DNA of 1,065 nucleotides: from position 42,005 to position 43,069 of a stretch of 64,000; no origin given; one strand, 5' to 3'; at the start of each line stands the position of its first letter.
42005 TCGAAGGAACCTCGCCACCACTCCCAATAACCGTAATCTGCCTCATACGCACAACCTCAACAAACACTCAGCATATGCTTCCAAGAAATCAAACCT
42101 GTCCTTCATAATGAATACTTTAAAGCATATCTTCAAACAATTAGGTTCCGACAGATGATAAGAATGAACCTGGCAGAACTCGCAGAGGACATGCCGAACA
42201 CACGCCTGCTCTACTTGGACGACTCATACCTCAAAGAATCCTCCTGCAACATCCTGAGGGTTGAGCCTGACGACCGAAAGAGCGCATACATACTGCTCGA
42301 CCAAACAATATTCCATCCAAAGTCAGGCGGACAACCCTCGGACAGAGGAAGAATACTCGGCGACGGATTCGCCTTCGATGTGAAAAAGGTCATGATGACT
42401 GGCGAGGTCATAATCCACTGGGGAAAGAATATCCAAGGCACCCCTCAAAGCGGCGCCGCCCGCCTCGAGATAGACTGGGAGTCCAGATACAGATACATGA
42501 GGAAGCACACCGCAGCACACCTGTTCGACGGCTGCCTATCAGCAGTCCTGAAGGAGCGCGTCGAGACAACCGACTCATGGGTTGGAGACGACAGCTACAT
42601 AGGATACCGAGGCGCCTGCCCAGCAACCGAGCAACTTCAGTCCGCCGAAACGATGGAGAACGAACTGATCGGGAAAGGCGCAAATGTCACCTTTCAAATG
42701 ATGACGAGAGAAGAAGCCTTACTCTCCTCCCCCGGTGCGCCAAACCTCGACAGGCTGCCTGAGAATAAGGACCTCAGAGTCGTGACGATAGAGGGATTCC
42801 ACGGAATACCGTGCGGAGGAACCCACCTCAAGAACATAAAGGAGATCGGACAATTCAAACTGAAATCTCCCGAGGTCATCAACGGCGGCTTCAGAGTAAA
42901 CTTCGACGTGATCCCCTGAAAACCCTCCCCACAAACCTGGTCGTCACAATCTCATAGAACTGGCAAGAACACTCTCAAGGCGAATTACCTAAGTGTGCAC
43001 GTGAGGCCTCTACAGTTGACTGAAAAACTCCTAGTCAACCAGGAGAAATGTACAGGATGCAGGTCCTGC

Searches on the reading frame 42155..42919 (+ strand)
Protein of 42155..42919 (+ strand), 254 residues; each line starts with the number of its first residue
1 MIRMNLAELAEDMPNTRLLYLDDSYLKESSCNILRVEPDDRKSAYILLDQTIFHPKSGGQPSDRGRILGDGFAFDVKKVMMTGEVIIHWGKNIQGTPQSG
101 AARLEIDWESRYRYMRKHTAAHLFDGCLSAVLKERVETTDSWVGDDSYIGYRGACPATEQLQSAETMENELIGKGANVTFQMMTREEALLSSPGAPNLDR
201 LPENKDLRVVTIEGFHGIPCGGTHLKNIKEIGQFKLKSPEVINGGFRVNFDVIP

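Call 66: search_protein_families(library=pfam, proteins=[window:42155-42919:+], max_evalue=0.01)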
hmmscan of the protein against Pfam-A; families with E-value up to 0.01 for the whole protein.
window:42155-42919:+ (254 aa): 2 families
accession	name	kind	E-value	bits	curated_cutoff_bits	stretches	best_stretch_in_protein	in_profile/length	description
PF01411.24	tRNA-synt_2c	-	1.4e-10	40.8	30.3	1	41-108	482-550/552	tRNA synthetases class II (A)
PF07973.19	tRNA_SAD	-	1.8e-09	37.8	24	1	207-245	1-39/44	Threonyl and Alanyl tRNA synthetase second additional domain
